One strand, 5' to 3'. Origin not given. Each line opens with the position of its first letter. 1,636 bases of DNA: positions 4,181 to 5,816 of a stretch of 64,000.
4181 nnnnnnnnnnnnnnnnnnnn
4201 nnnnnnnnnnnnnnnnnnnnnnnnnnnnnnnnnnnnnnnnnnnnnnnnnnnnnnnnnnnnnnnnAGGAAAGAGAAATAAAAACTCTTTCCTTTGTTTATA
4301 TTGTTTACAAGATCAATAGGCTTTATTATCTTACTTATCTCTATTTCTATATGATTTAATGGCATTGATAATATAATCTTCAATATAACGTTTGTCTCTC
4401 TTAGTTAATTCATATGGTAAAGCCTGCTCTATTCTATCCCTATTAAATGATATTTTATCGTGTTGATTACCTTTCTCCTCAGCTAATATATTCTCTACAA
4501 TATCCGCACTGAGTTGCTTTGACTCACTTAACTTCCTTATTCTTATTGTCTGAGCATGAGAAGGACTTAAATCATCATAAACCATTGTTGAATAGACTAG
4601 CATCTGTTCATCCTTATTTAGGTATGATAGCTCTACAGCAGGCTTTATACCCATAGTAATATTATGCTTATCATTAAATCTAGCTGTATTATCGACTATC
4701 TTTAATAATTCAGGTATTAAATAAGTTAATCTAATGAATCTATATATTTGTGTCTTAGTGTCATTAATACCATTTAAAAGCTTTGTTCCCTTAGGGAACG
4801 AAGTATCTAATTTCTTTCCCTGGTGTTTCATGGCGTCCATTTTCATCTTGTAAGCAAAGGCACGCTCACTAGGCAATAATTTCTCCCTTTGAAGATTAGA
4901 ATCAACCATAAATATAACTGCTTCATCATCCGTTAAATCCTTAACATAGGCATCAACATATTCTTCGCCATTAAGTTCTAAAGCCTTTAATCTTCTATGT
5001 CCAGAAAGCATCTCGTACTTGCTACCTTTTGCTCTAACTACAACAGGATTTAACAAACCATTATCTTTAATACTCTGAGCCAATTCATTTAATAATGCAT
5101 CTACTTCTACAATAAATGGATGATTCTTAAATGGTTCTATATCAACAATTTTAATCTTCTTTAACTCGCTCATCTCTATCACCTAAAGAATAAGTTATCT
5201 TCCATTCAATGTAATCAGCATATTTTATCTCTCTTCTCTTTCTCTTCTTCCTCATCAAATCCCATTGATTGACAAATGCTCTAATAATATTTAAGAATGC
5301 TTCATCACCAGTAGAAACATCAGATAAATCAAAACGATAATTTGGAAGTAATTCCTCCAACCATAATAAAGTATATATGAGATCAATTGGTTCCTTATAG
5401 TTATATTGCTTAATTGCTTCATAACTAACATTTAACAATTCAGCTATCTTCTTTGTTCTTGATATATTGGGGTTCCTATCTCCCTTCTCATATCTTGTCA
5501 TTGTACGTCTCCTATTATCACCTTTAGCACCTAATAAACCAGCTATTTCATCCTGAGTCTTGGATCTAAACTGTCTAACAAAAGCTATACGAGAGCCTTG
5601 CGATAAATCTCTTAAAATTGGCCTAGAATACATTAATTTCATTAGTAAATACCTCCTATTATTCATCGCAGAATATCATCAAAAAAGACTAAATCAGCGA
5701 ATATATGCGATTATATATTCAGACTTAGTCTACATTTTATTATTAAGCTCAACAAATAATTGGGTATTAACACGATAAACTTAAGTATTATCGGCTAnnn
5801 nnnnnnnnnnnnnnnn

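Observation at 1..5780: Compositionally foreign ~5.8-kb island: tandem paralogs, orphan M-S methyltransferase, ParB-like and XRE genes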

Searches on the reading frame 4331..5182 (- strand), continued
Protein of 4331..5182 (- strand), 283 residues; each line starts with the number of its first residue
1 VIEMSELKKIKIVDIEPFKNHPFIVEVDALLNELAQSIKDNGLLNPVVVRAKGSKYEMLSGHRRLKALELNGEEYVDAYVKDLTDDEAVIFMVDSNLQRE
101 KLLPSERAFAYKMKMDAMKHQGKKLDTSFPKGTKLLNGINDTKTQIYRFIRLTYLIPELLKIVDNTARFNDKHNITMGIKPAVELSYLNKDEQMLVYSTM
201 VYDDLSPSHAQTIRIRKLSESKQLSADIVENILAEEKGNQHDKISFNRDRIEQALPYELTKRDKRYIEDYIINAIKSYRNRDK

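Call 51: find_homologous_proteins(query=L097:19531-20133:+, max_evalue=1e-40)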
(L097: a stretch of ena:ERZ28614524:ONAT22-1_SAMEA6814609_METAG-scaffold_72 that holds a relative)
Query L097:19531-20133:+ (200 aa): 101 proteins with E <= 1e-40 among 243 candidates.
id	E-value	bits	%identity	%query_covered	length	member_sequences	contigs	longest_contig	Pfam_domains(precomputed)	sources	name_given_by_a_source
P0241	2.8e-128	443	99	100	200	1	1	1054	PF00239.27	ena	-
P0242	6.8e-128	442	99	100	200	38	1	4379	PF00239.27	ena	-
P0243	8.6e-127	438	98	100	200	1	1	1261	PF00239.27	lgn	-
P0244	8.9e-127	438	98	100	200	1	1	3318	PF00239.27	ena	-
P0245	5.7e-126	436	98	100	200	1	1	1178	PF00239.27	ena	-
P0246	4.7e-125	433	97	100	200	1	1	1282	PF00239.27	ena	-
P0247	1.5e-121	421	96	100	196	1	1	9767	PF00239.27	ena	-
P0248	3.9e-119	413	92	100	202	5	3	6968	PF00239.27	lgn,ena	-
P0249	7.9e-119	412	91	100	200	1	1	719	PF00239.27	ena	-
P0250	2.3e-117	408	91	100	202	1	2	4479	PF00239.27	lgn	-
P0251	3.7e-117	407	89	100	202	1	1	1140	PF00239.27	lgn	-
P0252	5.0e-116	403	89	100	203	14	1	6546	PF00239.27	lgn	-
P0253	6.0e-114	396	88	100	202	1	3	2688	PF00239.27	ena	-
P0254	1.7e-113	395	88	100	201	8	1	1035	PF00239.27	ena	-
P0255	1.1e-110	386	87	100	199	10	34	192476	PF00239.27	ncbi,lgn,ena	-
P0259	1.1e-107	376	82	100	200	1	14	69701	PF00239.27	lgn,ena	-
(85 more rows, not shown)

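Call 52: find_encoding_contigs(protein=P0259, flank=10000, max_places=4)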
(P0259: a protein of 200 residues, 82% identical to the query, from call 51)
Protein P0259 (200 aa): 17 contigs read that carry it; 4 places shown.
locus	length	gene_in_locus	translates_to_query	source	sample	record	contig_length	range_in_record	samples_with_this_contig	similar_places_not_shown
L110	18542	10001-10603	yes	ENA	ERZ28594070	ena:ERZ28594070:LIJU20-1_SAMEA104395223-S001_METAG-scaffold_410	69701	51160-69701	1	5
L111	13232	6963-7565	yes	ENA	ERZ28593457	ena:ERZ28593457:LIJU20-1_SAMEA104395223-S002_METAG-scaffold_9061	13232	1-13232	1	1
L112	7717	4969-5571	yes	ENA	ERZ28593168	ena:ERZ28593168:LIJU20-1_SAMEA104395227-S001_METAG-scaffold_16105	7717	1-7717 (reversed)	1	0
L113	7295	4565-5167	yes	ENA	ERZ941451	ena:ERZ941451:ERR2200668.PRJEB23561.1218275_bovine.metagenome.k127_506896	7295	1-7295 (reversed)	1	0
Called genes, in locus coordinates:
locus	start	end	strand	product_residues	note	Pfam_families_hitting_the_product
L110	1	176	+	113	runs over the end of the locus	-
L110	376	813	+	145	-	-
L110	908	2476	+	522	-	PF12161:HsdM_N, PF02384:N6_Mtase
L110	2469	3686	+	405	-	-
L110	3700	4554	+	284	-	-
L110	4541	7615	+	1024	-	PF04313:HSDR_N, PF00270:DEAD, PF04851:ResIII, PF18766:SWI2_SNF2, PF22679:T1R_D3-like, PF12008:EcoR124_C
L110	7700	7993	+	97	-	-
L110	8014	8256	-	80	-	PF01381:HTH_3, PF12844:HTH_19, PF13443:HTH_26, PF13560:HTH_31 (weak)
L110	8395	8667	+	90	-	-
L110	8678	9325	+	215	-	-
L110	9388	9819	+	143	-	-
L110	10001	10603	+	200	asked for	PF00239:Resolvase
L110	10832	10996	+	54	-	-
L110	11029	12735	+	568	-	PF00239:Resolvase, PF07508:Recombinase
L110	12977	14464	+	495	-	PF00005:ABC_tran, PF02463:SMC_N (faint), PF13304:AAA_21 (faint), PF00005:ABC_tran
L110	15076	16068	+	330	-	PF00579:tRNA-synt_1b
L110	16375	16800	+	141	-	PF00383:dCMP_cyt_deam_1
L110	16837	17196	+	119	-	-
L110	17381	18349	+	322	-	PF02661:Fic, PF13412:HTH_24 (weak), PF08279:HTH_11 (weak)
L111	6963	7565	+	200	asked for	PF00239:Resolvase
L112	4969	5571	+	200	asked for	PF00239:Resolvase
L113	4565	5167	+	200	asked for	PF00239:Resolvase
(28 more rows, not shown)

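Call 61: search_solved_structures(query=window:4331-5173:-, max_evalue=0.001)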
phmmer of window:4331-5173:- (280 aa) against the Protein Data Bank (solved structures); distinct sequences matched with E-value up to 0.001: 10.
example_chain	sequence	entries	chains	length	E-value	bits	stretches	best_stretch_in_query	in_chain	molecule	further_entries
1vz0_A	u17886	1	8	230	5.3e-17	65.6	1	8-113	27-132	Chromosome-partitioning protein Spo0J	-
7ng0_A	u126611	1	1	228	6.5e-14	55.5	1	1-113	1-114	Nucleoid occlusion protein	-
7bnk_A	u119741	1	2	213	7.5e-14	55.3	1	6-121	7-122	ParB family protein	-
7bnr_A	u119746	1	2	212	1.3e-13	54.5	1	6-121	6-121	ParB family protein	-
7o0n_A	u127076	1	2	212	1.4e-13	54.4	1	6-121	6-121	ParB family protein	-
7nfu_A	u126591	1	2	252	1.8e-13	54.1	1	3-113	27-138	Nucleoid occlusion protein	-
4umk_A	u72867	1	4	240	7.8e-13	51.9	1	10-122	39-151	PROBABLE CHROMOSOME-PARTITIONING PROTEIN PARB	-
6sdk_A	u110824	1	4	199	1e-12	51.5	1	3-113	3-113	Stage 0 sporulation protein J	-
7ol9_A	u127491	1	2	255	6e-12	49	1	3-114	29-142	Nucleoid occlusion protein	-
6t1f_A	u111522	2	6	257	2.3e-07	34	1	27-121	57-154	Chromosome-partitioning protein ParB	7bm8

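Call 92: search_protein_families(library=pfam, proteins=[L110:10001-10603:+, L110:11029-12735:+], max_evalue=0.01)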
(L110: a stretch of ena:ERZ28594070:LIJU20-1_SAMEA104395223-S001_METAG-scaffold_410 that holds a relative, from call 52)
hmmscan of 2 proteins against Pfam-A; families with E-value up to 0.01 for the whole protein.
L110:10001-10603:+ (200 aa): 1 family
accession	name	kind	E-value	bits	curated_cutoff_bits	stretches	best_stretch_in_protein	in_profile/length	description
PF00239.26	Resolvase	-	2.8e-22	79.8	23.3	1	6-147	2-145/145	Resolvase, N terminal domain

L110:11029-12735:+ (568 aa): 2 families
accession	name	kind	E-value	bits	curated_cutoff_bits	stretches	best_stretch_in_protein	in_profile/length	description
PF00239.26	Resolvase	-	2e-27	96.5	23.3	1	7-162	1-144/145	Resolvase, N terminal domain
PF07508.19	Recombinase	-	8.3e-25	87.4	21.1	1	185-291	1-100/102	Recombinase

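Call 96: find_encoding_contigs(protein=P0255, flank=10000, max_places=3)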
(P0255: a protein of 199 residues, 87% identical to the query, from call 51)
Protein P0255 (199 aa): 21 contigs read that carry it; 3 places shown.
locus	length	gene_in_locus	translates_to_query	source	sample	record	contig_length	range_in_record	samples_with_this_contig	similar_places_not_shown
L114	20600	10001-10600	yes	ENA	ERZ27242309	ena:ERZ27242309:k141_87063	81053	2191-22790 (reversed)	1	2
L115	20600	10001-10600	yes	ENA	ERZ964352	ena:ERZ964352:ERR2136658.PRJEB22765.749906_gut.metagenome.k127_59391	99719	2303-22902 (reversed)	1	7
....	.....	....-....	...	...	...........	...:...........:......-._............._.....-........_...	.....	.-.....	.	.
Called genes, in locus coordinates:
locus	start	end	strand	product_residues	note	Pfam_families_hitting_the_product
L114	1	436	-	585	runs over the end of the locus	PF00239:Resolvase, PF07508:Recombinase, PF13408:Zn_ribbon_recom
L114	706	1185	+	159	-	-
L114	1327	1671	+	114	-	-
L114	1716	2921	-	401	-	PF12733:Cadherin-like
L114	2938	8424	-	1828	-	PF02368:Big_2, PF02368:Big_2, PF22359:Big-like (weak), PF02368:Big_2, PF22359:Big-like (weak), PF02368:Big_2, PF22359:Big-like (weak), PF00404:Dockerin_1 (weak), +4 more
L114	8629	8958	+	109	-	-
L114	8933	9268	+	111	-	-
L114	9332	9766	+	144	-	-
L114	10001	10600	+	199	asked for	PF00239:Resolvase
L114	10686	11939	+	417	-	-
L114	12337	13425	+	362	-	PF03796:DnaB_C, PF06745:ATPase (faint)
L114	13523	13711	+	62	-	-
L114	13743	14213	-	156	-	PF12844:HTH_19 (faint), PF13560:HTH_31 (faint), PF01381:HTH_3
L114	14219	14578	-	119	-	PF04542:Sigma70_r2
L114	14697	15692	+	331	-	PF00579:tRNA-synt_1b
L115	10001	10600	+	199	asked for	PF00239:Resolvase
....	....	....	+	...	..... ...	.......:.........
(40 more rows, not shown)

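Call 97: search_protein_families(library=ncbifam, proteins=[L110:11029-12735:+, L110:10001-10603:+], max_evalue=0.001)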
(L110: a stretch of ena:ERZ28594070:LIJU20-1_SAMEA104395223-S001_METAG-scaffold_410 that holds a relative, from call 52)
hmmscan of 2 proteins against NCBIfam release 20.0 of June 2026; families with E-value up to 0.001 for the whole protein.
L110:11029-12735:+ (568 aa): 7 families
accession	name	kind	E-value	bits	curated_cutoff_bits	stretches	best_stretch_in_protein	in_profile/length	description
NF047343.1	SCCmet_CcrB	equivalog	4.8e-36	124.5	900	1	3-475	5-452/542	cassette chromosome recombinase CcrB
NF047347.1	SCCmet_CcrC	equivalog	1.5e-30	106.2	900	1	5-479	3-464/558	cassette chromosome recombinase CcrC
NF041201.1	recomb_XisF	equivalog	7.2e-26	91.1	375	1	64-353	44-335/465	fdxN element excision recombinase XisF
NF047344.1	SCCmet_CcrA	equivalog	6e-17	61.9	700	1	4-248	1-226/442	cassette chromosome recombinase CcrA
NF033518.0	transpos_IS607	equivalog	4.2e-06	26.4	110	1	5-118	54-154/187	IS607 family transposase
NF009949.0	PRK13413.1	equivalog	1.5e-05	24.8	272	1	9-183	4-158/203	master DNA invertase Mpi family serine-type recombinase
NF049883.1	resolv_YneB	equivalog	0.00028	20.4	175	1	6-119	1-104/211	YneB family resolvase-like protein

L110:10001-10603:+ (200 aa): 5 families
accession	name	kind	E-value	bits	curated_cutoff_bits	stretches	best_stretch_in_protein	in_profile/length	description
NF009949.0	PRK13413.1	equivalog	2.1e-08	34.1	272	1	5-195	2-194/203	master DNA invertase Mpi family serine-type recombinase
NF041201.1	recomb_XisF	equivalog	2.2e-08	33.5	375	1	5-155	1-150/465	fdxN element excision recombinase XisF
NF033518.0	transpos_IS607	equivalog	2.3e-07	30.6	110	1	3-80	54-137/187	IS607 family transposase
NF049883.1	resolv_YneB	equivalog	5.2e-07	29.3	175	1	8-147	5-148/211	YneB family resolvase-like protein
NF047343.1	SCCmet_CcrB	equivalog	0.00016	20.4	900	1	32-160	43-170/542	cassette chromosome recombinase CcrB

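Call 98: search_solved_structures(query=L110:11029-12735:+, max_evalue=0.00001)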
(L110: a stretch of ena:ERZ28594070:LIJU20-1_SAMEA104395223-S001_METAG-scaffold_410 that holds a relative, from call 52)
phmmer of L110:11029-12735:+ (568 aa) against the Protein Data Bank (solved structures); distinct sequences matched with E-value up to 0.00001: 12.
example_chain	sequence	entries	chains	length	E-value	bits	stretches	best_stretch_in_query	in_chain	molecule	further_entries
3g13_A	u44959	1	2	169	5.8e-30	107.7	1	5-165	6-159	Putative conjugative transposon recombinase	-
9dxh_A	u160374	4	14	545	1.1e-15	60.6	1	59-492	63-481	Resolvase homolog YokA | Site-specific recombinase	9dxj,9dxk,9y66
9dxd_A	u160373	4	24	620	1.4e-15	60.2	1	59-492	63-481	Resolvase homolog YokA,SPbeta prophage-derived uncharacterized protein YotN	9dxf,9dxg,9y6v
3guv_A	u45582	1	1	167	9.4e-11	44.3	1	6-168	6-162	Site-specific recombinase, resolvase family protein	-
9ibl_B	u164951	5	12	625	2.5e-08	36.3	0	61-189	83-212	Integrase | PhiC31 integrase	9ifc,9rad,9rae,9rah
9u2s_A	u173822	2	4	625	2.6e-08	36.3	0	61-189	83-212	Integrase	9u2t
9teh_A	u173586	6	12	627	2.6e-08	36.2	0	61-189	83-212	Integrase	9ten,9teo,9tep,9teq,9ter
4bqq_A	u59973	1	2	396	1.9e-07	33.4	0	60-189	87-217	INTEGRASE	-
3bvp_A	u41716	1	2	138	1.5e-06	30.4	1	5-139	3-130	TP901-1 Integrase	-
2gm4_A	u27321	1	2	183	1.7e-06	30.3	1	44-167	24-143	Transposon gamma-delta resolvase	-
1zr2_A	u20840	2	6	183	2.6e-06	29.6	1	44-167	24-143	Transposon gamma-delta resolvase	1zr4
1gdt_A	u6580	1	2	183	2.6e-06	29.6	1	44-167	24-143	PROTEIN (GAMMA DELTA RESOLVASE)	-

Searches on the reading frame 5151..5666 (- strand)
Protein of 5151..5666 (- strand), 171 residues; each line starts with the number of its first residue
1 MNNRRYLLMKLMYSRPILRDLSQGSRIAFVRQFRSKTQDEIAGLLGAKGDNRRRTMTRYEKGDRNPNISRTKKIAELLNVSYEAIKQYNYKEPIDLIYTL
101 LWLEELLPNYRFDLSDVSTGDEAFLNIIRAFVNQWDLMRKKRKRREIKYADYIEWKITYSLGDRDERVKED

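Call 6: search_protein_families(library=pfam, proteins=[window:5151-5666:-], max_evalue=0.01)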
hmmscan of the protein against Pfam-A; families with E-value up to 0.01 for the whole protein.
window:5151-5666:- (171 aa): 3 families
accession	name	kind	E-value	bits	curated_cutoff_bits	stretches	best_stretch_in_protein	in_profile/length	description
PF12844.13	HTH_19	-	2.7e-09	37.2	30.2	1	24-87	1-60/64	Helix-turn-helix domain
PF01381.28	HTH_3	-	1.1e-05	25.8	23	1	37-83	11-53/55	Helix-turn-helix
PF08281.18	Sigma70_r4_2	-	0.0076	16.3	25.7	0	72-88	30-46/54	Sigma-70, region 4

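Call 7: search_protein_families(library=padloc, proteins=[window:5151-5666:-], max_evalue=0.01)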
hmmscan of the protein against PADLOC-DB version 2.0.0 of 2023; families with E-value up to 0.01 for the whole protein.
window:5151-5666:- (171 aa): 8 families
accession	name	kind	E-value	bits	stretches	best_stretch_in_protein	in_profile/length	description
PDLC03667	Control_protein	-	2.8e-07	28.8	1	34-100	13-75/101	control protein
PDLC03954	RmrA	-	2.7e-06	24.6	1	23-84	11-68/380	-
PDLC03949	RmrA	-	6.6e-05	19.9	1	24-83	4-59/363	-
PDLC03952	RmrA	-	0.0013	15.6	1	25-79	25-75/395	-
PDLC03944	RmrA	-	0.0021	15.2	1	23-82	7-62/384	-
PDLC02926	HTH_VI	-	0.0022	16.2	1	27-84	6-59/92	-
PDLC03951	RmrA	-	0.0034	14.4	1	23-87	9-69/400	-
PDLC04775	PDC-M69A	-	0.0081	14.7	0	25-86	10-67/113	-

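Call 8: search_protein_families(library=ncbifam, proteins=[window:5151-5666:-], max_evalue=0.01)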
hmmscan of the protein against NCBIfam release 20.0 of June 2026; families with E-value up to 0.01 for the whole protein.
window:5151-5666:- (171 aa): 2 families
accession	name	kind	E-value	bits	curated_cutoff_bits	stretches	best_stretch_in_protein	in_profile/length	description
NF041951.1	phage_RstR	subfamily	3.3e-08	33.7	80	1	24-85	4-61/108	RstR family transcriptional repressor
NF047948.1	male_kill_WMK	equivalog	0.0089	15.5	300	1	22-91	162-227/300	WO male-killing family protein Wmk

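Call 9: search_protein_families(library=phrogs, proteins=[window:5151-5666:-], max_evalue=0.01)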
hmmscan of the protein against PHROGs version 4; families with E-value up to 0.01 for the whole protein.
window:5151-5666:- (171 aa): 7 families
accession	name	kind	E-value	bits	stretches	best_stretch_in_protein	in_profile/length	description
phrog_8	-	transcription regulation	5.9e-07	30.2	1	24-121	163-242/346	transcriptional regulator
phrog_4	-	transcription regulation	0.00014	22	1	21-85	135-191/400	transcriptional repressor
phrog_2439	-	transcription regulation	0.001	19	1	23-82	8-63/367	transcriptional regulator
phrog_1994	-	DNA, RNA and nucleotide metabolism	0.0027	18.6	0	30-96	7-70/170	DNA binding protein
phrog_7241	-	transcription regulation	0.0034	18.4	1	21-83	60-118/122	transcriptional regulator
phrog_2967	-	transcription regulation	0.0052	17.3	1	29-84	17-68/225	transcriptional regulator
phrog_2328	-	transcription regulation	0.0061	17.3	1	23-83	16-72/128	transcriptional repressor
